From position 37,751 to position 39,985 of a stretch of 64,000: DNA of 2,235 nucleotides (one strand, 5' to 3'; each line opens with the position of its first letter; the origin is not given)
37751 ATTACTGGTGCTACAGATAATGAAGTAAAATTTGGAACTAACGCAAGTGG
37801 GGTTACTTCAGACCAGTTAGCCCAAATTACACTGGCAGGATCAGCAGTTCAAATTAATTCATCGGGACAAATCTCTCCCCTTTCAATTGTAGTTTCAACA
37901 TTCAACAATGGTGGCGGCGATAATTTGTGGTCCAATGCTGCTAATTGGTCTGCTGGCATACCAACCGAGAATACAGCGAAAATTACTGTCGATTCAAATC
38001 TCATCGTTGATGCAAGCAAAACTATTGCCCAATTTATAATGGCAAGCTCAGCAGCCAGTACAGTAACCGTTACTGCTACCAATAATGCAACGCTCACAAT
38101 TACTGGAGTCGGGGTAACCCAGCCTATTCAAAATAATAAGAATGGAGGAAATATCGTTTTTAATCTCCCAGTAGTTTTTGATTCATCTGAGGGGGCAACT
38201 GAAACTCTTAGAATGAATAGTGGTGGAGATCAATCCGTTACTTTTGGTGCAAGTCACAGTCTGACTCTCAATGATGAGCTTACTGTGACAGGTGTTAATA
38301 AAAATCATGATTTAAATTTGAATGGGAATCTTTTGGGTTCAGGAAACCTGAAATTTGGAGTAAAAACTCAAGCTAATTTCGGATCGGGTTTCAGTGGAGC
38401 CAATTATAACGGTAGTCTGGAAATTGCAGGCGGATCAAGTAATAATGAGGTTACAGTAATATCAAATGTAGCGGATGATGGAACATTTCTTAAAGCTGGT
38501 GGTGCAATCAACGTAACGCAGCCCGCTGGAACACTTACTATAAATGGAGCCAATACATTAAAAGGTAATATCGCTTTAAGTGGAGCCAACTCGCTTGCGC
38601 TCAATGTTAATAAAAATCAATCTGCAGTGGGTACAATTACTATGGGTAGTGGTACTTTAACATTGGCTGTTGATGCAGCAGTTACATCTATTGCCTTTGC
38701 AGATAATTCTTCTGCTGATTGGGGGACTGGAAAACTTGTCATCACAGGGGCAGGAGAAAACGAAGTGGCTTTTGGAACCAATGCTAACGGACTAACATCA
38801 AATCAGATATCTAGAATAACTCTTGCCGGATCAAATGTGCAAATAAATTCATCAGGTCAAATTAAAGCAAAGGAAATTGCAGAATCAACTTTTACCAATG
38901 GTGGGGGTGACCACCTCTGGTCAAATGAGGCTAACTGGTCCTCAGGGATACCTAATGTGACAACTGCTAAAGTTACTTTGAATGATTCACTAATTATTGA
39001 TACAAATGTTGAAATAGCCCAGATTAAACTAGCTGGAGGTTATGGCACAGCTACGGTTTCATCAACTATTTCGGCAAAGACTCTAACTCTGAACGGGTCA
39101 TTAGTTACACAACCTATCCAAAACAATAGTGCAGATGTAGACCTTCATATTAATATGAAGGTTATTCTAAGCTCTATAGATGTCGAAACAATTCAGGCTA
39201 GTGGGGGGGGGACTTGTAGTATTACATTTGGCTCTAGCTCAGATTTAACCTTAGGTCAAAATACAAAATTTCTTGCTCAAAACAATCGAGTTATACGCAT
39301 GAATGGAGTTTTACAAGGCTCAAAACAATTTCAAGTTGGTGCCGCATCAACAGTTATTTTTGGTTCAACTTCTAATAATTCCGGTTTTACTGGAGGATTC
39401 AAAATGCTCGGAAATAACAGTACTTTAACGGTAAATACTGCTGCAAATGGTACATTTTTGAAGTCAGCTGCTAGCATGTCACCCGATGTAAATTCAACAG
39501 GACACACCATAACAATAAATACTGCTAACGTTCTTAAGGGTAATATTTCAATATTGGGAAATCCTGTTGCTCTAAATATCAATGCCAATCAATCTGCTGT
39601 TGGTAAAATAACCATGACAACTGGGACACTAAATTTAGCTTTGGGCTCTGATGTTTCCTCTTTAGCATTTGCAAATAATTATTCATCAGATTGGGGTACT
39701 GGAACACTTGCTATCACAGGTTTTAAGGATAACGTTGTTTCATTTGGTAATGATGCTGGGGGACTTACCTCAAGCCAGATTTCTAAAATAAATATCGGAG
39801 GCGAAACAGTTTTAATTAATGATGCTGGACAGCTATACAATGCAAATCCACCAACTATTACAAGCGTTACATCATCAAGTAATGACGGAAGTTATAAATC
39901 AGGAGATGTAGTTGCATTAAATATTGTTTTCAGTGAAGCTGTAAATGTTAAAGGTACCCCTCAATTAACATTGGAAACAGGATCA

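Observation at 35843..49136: Nine copies of a ~325-330 aa module spread over two adjacent giant T9SS cargo genes inside a PUL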

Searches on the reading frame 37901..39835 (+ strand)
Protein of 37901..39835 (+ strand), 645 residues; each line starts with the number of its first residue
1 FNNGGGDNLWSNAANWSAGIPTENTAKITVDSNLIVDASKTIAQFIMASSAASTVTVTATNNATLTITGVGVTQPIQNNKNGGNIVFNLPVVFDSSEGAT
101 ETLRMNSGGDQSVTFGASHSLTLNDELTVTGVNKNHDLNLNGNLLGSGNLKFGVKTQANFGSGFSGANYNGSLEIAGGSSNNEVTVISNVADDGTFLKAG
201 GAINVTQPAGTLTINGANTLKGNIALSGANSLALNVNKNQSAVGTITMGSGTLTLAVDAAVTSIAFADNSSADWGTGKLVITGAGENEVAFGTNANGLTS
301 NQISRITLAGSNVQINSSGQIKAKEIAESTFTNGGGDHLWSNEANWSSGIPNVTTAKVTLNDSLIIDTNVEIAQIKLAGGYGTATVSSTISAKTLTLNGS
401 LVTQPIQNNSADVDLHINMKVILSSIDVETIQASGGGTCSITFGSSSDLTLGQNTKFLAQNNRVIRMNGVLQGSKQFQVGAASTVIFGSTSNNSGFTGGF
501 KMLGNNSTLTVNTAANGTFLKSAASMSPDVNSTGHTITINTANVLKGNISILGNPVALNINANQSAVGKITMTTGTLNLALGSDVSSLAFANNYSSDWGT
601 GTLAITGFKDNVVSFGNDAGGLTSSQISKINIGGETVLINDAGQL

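Call 61: predict_structure(alignment_id=A3)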
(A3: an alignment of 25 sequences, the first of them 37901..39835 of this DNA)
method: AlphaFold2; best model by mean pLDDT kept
length: 645 residues; sequences in the alignment: 25
mean_pLDDT: 92.9   pTM: 0.64
mean pLDDT of the five models: 92.9, 92.9, 92.3, 92.4, 91.1
residues with pLDDT >= 90: 526; 70-90: 107; 50-70: 12; < 50: 0
segments of 3 or more residues with pLDDT < 50: none
pLDDT, mean of each block of 10 residues (from residue 1): 96 95 93 96 96 95 92 93 96 85 90 94 95 92 96 95 97 87 91 97 94 98 95 97 96 96 97 95 94 93 91 91 85 92 89 86 91 86 68 82 87 91 84 88 95 94 95 96 97 96 95 97 93 95 97 94 97 95 97 96 96 97 96 92 97
secondary structure, 60 per line:
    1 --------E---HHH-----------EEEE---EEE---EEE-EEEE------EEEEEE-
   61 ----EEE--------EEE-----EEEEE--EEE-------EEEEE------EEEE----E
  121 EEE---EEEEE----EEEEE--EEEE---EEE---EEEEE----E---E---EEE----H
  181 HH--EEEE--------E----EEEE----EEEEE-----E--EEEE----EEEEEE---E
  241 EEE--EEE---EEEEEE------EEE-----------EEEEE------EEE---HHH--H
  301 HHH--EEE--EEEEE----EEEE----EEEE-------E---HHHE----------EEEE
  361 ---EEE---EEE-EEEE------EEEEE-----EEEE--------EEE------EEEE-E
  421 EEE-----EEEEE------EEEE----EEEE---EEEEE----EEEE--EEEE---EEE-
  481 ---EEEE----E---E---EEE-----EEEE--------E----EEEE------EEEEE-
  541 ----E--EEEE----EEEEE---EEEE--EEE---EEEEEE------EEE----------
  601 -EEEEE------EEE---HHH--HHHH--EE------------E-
elements in order: E27-30 E34-36 E40-42 E44-47 E54-59 E65-67 E76-78 E84-88 E91-93 E101-105 E112-115 E120-123 E127-131 E136-140 E143-146 E150-152 E156-160 E173-175 E185-188 E202-205 E210-214 E223-226 E231-236 E240-243 E246-248 E252-257 E264-266 E278-282 E289-291 H300-303 E306-308 E311-315 E320-323 E328-331 E357-360 E364-366 E370-372 E374-377 E384-388 E394-397 E406-408 E415-418 E420-423 E429-433 E440-443 E448-451 E455-459 E464-467 E470-473 E477-479 E484-487 E500-502 E508-511 E525-528 E535-539 E548-551 E556-560 E564-567 E570-572 E576-581 E588-590 E602-606 E613-615 H624-627

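Call 84: fold_search(model_id=the predicted structure, library=pdb)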
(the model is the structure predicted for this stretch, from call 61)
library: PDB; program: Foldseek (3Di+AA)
matches with E <= 10: 75; with E <= 0.001: 0
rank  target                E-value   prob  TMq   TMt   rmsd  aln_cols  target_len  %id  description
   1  7ko9                  8.8e-02  0.20  0.18  0.19  16.7       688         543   12  Crystal structure of antigen 43 from uropathogenic Escherichia coli UTI89 (released 2022-03-09)
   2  7koh_B                1.1e-01  0.18  0.18  0.20  16.6       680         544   12  Crystal structure of antigen 43 from Escherichia coli EDL933 (released 2022-03-09)
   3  4kh3                  1.1e-01  0.23  0.18  0.22  15.9       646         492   11  Structure of a bacterial self-associating protein (released 2014-01-15)
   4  5j44_A                3.1e-01  0.08  0.16  0.12  21.4       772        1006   10  Crystal structure of the Secreted Extracellular protein A (SepA) from Shigella flexneri (released 2017-04-12)
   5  7koh_D                4.4e-01  0.09  0.17  0.19  16.5       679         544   13  Crystal structure of antigen 43 from Escherichia coli EDL933 (released 2022-03-09)
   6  6p5t_C                4.8e-01  0.15  0.24  0.21  17.7       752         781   15  Surface-layer (S-layer) RsaA protein from Caulobacter crescentus bound to strontium and iodide (released 2020-01-15)
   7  9mne_A                1.0e+00  0.04  0.15  0.12  18.2       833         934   11  Crystal structure of enteropathogenic Escherichia coli EspC (released 2025-10-29)
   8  7koh_C                1.1e+00  0.08  0.17  0.19  16.6       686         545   12  Crystal structure of antigen 43 from Escherichia coli EDL933 (released 2022-03-09)
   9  2iou_G                1.2e+00  0.18  0.24  0.30  19.2       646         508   12  Major Tropism Determinant P1 (Mtd-P1) Variant Complexed with Bordetella brochiseptica Virulence Factor Pertactin extra (released 2007-10-23)
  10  8cpk_A                1.2e+00  0.03  0.10  0.14  23.1       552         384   11  Crystal structure of EtpA secretion domain from Enterotoxigenic Escherichia coli (released 2024-01-10)
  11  5z9t_A                1.2e+00  0.02  0.10  0.12  25.8       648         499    8  a new PL6 alginate lyase complex with trisaccharide (released 2019-03-27)
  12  4q1q_A                1.4e+00  0.12  0.13  0.27  17.5       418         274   12  Crystal structure of TibC-catalyzed hyper-glycosylated TibA55-350 fragment (released 2014-09-17)
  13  6p5t_A                1.5e+00  0.08  0.23  0.20  18.0       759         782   14  Surface-layer (S-layer) RsaA protein from Caulobacter crescentus bound to strontium and iodide (released 2020-01-15)
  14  3zpp                  1.9e+00  0.01  0.09  0.12  22.0       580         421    9  Structure of the Streptococcus pneumoniae surface protein and adhesin PfbA (released 2013-05-29)
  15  7o7t                  2.0e+00  0.03  0.14  0.13  26.9       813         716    9  Structure of the PL6 family alginate lyase Patl3640 from Pseudoalteromonas atlantica T6c in complex with 4-deoxy-L-eryth (released 2021-07-28)
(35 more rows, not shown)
